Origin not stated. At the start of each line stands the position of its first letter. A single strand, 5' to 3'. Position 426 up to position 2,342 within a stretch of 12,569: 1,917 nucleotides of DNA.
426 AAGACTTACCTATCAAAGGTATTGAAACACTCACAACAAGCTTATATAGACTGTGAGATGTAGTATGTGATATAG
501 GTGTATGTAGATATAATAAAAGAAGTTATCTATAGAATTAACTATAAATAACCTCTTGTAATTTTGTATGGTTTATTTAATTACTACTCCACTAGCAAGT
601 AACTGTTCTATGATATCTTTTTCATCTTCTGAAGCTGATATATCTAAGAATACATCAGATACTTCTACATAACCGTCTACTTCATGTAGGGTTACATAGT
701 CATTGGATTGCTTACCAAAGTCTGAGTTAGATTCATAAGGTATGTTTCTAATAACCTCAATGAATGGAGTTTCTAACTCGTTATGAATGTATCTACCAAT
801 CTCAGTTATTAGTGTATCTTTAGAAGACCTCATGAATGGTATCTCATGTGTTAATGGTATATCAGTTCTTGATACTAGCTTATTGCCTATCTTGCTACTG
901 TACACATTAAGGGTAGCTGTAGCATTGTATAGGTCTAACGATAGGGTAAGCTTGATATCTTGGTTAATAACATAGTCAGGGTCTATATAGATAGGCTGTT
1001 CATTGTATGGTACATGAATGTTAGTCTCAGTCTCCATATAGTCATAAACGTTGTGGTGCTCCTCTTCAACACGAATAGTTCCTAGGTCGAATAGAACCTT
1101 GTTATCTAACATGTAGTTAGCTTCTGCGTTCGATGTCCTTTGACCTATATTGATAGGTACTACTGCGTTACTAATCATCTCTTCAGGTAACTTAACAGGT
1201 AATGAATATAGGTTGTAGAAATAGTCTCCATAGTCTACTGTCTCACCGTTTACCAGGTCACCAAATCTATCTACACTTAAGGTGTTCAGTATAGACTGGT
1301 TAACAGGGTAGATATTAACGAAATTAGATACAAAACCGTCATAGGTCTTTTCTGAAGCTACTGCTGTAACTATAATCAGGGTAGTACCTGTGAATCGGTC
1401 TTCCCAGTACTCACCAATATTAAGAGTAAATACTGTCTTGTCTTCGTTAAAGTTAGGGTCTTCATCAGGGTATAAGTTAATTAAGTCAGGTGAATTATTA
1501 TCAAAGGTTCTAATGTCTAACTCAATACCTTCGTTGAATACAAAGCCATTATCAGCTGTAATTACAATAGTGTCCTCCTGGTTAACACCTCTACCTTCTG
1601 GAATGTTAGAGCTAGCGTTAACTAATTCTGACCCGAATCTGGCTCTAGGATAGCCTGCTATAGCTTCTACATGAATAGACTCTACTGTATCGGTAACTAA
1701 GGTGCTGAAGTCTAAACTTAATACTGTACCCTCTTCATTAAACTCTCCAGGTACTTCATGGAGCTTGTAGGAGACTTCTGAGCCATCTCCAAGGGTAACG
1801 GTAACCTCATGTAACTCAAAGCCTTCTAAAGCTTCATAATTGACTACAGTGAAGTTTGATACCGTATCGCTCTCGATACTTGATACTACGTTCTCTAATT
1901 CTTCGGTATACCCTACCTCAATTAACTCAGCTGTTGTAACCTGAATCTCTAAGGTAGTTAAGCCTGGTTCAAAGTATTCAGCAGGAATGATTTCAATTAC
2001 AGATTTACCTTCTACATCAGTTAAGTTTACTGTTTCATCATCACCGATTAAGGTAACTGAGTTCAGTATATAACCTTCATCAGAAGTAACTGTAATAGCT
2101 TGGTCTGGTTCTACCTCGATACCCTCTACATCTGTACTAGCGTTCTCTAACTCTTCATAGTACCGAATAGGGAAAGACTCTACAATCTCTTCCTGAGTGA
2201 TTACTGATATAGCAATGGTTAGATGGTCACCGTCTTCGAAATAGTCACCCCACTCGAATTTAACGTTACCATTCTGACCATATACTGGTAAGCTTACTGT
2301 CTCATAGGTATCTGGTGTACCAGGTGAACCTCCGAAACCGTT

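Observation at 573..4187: Tail-knob (gp9-like) gene appears split, with about 800 aa of adhesin-type modules inserted before its C-terminal half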

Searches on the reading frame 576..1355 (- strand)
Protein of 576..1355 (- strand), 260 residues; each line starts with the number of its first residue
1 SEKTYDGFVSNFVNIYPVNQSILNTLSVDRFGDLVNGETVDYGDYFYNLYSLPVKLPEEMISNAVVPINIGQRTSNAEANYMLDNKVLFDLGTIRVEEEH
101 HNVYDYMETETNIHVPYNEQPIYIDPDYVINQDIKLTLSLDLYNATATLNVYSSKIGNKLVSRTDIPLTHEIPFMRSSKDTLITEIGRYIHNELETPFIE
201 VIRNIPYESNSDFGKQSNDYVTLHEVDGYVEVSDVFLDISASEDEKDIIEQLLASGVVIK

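Call 21: find_homologous_proteins(query=window:576-1355:-, max_evalue=0.001)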
Query window:576-1355:- (260 aa): 2 proteins with E <= 0.001 among 419 candidates.
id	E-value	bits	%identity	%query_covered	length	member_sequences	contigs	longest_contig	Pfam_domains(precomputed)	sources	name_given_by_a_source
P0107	1.0e-34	139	35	97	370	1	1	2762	-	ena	-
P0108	1.0e-24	106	33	95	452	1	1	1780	-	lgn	-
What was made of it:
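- Tried and rejected: find_homologous_proteins with the C domain alone returned only 2 hits (call 21).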

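Call 41: find_homologous_proteins(query=A3, max_evalue=0.001)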
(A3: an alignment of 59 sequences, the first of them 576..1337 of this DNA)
Query A3 (59 sequences) (254 aa, profile of the alignment): 127 proteins with E <= 0.001 among 6241 candidates; the best 120 are listed.
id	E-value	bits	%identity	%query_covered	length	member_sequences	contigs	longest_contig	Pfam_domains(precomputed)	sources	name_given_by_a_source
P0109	5.5e-70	254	24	19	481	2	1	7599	-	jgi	jgi:hypothetical protein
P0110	1.9e-69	252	22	19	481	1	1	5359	-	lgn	-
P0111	1.9e-69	252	22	19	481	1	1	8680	-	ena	-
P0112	9.2e-69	250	24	19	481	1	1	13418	-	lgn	-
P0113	7.8e-68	247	22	19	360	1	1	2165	-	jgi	jgi:hypothetical protein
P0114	9.5e-68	247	37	99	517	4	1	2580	-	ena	-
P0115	1.2e-66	243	22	19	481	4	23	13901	-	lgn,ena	-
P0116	3.9e-66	242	37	99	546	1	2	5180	-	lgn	-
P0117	7.5e-66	241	24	19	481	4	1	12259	-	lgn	-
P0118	4.6e-65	238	-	-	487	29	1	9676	-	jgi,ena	-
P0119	6.0e-65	238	31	19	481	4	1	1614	-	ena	-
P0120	8.1e-65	237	33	98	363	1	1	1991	-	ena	-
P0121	1.0e-64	237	-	-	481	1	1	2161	-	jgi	jgi:hypothetical protein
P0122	1.3e-64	237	-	-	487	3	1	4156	-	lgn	-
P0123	2.7e-64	236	27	19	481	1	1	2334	-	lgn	-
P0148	5.3e-54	202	-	-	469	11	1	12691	-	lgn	-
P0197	1.6e-45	174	-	-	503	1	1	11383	-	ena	-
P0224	1.5e-35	141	-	-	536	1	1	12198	-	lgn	-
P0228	7.2e-33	132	-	-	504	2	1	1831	-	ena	-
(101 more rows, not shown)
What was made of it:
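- Tried and rejected: Repeating it with an alignment worked (call 41).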

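Call 48: predict_structure(alignment_id=A4)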
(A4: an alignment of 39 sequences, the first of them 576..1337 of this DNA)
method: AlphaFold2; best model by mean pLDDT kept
length: 254 residues; sequences in the alignment: 39
mean_pLDDT: 81.7   pTM: 0.66
mean pLDDT of the five models: 81.7, 81.5, 79.6, 79.5, 78.6
residues with pLDDT >= 90: 110; 70-90: 91; 50-70: 32; < 50: 21
segments of 3 or more residues with pLDDT < 50: 1-4, 173-179, 200-205, 208-211
pLDDT, mean of each block of 10 residues (from residue 1): 64 92 76 79 88 94 88 93 95 66 87 91 94 92 96 95 78 50 71 78 47 68 84 89 91 83
secondary structure, 60 per line:
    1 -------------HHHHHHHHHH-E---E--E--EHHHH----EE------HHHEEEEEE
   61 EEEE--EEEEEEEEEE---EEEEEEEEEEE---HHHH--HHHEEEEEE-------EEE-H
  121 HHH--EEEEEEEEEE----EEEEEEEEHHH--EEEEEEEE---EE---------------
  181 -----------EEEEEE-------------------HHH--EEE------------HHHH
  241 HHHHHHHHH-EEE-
elements in order: H14-23 H36-39 E55-64 E67-76 E80-90 H94-97 E103-108 E116-118 H120-123 E126-135 E140-147 E153-160 E192-197 E222-224 H237-249 E251-253

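Call 52: fold_search(model_id=the predicted structure, library=pdb)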
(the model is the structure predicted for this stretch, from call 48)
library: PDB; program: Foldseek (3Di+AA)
matches with E <= 10: 271; with E <= 0.001: 0
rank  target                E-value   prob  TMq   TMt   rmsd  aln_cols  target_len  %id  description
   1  1dhk_B                2.9e-01  0.16  0.17  0.21  17.7       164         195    5  STRUCTURE OF PORCINE PANCREATIC ALPHA-AMYLASE (released 1997-12-24)
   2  9qco_A                3.0e-01  0.09  0.14  0.04  14.9       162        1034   14  NTNH-HA70 complex from Clostridium botulinum Serotype B1 (released 2025-09-10)
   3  2r0h_B                3.8e-01  0.08  0.12  0.18  16.6       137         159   12  Fungal lectin CGL3 in complex with chitotriose (chitotetraose) (released 2008-05-20)
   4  8aay_C                4.3e-01  0.14  0.15  0.08  14.9       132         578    8  Nudaurelia capensis omega virus maturation intermediate captured at pH5.6 (insect cell expressed VLPs): small class fr (released 2022-12-28)
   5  2iyb_B                5.1e-01  0.57  0.17  0.34   7.4        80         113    9  Structure of complex between the 3rd LIM domain of TES and the EVH1 domain of Mena (released 2007-10-16)
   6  5u8y_C                5.7e-01  0.33  0.13  0.07  11.9        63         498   14  Crystal structure of Co-CAO1 (released 2017-05-31)
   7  6n20_D                6.4e-01  0.30  0.13  0.07  11.9        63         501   14  Structure of L509V CAO1 - growth condition 2 (released 2019-06-05)
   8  3esi_A                7.1e-01  0.41  0.15  0.28   6.0        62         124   18  Crystal structure of an uncharacterized protein from Erwinia carotovora subsp. atroseptica. Northeast Structural Genom (released 2008-10-21)
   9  7lxe                  8.0e-01  0.44  0.18  0.33   7.5        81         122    9  ENAH EVH1 domain bound to peptide from ABI1 (released 2022-01-19)
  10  9k7o_B                9.0e-01  0.06  0.16  0.14  16.7       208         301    8  Coprinopsis cinerea GH131 protein CcGH131B (released 2024-11-06)
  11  9k7m_A                9.5e-01  0.06  0.16  0.14  16.8       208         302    8  Coprinopsis cinerea GH131 protein CcGH131B E161A in complex with cellobiose (released 2024-11-06)
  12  5n9c_A                1.0e+00  0.35  0.17  0.34   8.2        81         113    7  ENAH EVH1 in complex with Ac-[2-Cl-F]-PP-[ProM-1]-OH (released 2017-06-14)
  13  2xqn_M                1.1e+00  0.38  0.18  0.35   7.5        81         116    9  Complex of the 2nd and 3rd LIM domains of TES with the EVH1 DOMAIN of MENA and the N-Terminal domain of actin-like pro (released 2011-01-26)
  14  5naj_C                1.1e+00  0.25  0.18  0.36   8.4        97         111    7  ENAH EVH1 in complex with Ac-[2-Cl-F]-[ProM-1]-[ProM-1]-OH (released 2017-05-24)
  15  9yb5_C                1.1e+00  0.25  0.16  0.27   8.2        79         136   11  Cryo-EM structure of human importin Beta:Ran-GDP:RanBP1 complex (released 2025-12-10)
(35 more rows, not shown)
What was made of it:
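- Checked: Foldseek against PDB was negative (call 52).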

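Call 53: search_protein_families(library=pfam, proteins=[P0109, P0148, P0197, P0224, P0228], max_evalue=1)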
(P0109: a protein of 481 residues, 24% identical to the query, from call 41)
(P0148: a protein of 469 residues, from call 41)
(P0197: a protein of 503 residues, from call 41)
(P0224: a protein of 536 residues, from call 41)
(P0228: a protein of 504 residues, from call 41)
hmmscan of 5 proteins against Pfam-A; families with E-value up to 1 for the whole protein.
P0109 (481 aa): 0 families

P0148 (469 aa): 0 families

P0197 (503 aa): 0 families

P0224 (536 aa): 1 family
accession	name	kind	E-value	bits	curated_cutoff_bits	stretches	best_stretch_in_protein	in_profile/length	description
PF15660.11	Imm75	-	0.025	15.3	25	1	43-81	45-79/84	Putative Immunity protein 75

P0228 (504 aa): 0 families

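Call 54: search_protein_families(library=phrogs, proteins=[P0109, P0148, P0197, P0224, P0228], max_evalue=1)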
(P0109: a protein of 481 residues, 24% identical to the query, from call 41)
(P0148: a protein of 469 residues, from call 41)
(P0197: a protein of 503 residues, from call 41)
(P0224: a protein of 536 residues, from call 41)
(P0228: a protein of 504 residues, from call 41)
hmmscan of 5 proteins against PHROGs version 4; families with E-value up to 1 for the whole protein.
P0109 (481 aa): 0 families

P0148 (469 aa): 3 families
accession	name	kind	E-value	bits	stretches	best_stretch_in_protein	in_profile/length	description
phrog_1535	-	tail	0.095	11.8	1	337-384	977-1025/1152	tail length tape measure protein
phrog_58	-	tail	0.21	10.8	1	346-382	837-876/1544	tail length tape measure protein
phrog_9959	-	tail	0.36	9.2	1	333-382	1260-1307/1708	tail length tape measure protein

P0197 (503 aa): 3 families
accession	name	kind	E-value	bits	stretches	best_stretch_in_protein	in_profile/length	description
phrog_4663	-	unknown function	0.029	15.6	1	408-469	44-106/109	-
phrog_7187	-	unknown function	0.15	12.3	1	355-423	61-125/527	-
phrog_23257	-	head and packaging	0.2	12.9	1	325-381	95-152/171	terminase small subunit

P0224 (536 aa): 1 family
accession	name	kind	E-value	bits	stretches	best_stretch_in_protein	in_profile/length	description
phrog_33891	-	unknown function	0.42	11.5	1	315-347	10-42/46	-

P0228 (504 aa): 2 families
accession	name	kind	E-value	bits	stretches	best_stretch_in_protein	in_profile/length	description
phrog_790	-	lysis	0.15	11.8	1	365-418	721-774/912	endolysin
phrog_58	-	tail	0.55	9.4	1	375-418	823-865/1544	tail length tape measure protein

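Call 58: fold_search(model_id=the predicted structure, library=viral)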
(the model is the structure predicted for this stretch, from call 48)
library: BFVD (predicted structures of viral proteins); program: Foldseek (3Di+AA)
matches with E <= 10: 608; with E <= 0.001: 10
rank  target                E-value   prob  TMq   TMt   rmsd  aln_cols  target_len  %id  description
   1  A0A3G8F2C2            7.9e-22  1.00  0.68  0.33   7.0       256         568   29  Uncharacterized protein [Salmonella phage Astrid]
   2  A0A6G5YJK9            4.4e-21  1.00  0.69  0.28   8.0       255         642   24  (no name in the UniProt tables at hand)
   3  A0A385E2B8            1.7e-16  1.00  0.55  0.15   8.5       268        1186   23  (no name in the UniProt tables at hand)
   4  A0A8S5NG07            1.5e-15  1.00  0.62  0.33  12.4       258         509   18  Uncharacterized protein [Podoviridae sp. ctKzN3]
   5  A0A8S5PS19            3.6e-15  1.00  0.58  0.32  13.8       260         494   19  Uncharacterized protein [Podoviridae sp. ctt6T3]
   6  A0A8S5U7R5            1.2e-12  1.00  0.60  0.20  10.2       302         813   19  Uncharacterized protein [Podoviridae sp. ctdet19]
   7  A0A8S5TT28            4.6e-10  1.00  0.49  0.29  12.0       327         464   13  Uncharacterized protein [Podoviridae sp. ct1ev3]
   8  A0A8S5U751            3.6e-07  1.00  0.52  0.32  10.2       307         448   13  Uncharacterized protein [Podoviridae sp. ctDd04]
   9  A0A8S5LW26            1.2e-06  1.00  0.47  0.28  12.6       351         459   14  Uncharacterized protein [Podoviridae sp. ctoyw14]
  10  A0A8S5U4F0            3.5e-05  1.00  0.41  0.23  19.2       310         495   14  Uncharacterized protein [Podoviridae sp. ctZDN4]
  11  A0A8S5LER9            9.5e-02  0.16  0.17  0.08  19.5       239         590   12  Head closure knob [Myoviridae sp. ctBDS4]
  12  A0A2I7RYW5            1.3e-01  0.12  0.16  0.06  25.0       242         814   11  (no name in the UniProt tables at hand)
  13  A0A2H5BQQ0            1.5e-01  0.33  0.21  0.08  16.0       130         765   12  Uncharacterized protein [Vibrio phage Vp_R1]
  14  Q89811                2.0e-01  0.20  0.12  0.33  15.3        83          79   14  H2 protein [Human herpesvirus 7 (strain JI)]
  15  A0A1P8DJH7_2          2.0e-01  0.18  0.17  0.07  17.8       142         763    9  (no name in the UniProt tables at hand)
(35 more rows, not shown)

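Call 95: search_solved_structures(query=A6, max_evalue=10, show_alignments=3)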
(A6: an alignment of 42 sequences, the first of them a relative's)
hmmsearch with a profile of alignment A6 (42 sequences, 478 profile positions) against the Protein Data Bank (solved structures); distinct sequences matched with E-value up to 10: 1.
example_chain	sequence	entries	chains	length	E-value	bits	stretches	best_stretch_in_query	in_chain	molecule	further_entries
2mqa_A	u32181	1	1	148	2.1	10.1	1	334-408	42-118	Minor ampullate fibroin 1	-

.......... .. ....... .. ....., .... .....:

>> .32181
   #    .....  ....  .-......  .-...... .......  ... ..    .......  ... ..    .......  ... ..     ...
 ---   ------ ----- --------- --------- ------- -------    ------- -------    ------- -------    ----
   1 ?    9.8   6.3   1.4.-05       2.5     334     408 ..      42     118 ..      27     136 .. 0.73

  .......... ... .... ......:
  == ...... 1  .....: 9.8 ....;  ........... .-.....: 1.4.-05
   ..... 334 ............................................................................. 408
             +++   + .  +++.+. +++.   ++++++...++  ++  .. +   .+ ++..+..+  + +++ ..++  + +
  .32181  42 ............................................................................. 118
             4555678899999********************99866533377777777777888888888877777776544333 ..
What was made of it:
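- The HMM-to-sequence search of the fused family against PDB also found nothing (call 95).
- Tried and rejected: hmmsearch of the fused-family profile against PDB sequences gave no knob (call 95).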

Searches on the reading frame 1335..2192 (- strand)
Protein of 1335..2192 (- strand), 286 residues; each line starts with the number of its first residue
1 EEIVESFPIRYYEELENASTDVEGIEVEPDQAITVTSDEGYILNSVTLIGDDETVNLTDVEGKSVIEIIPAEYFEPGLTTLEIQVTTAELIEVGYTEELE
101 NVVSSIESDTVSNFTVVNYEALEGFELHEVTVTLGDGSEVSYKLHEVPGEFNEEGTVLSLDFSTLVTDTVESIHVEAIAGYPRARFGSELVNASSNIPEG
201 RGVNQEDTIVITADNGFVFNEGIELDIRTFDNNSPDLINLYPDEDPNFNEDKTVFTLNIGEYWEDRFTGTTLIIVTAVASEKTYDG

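Call 46: search_protein_families(library=pfam, proteins=[window:1335-2192:-], max_evalue=10)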
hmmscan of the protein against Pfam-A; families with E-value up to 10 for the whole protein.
seq(286 aa): 0 families
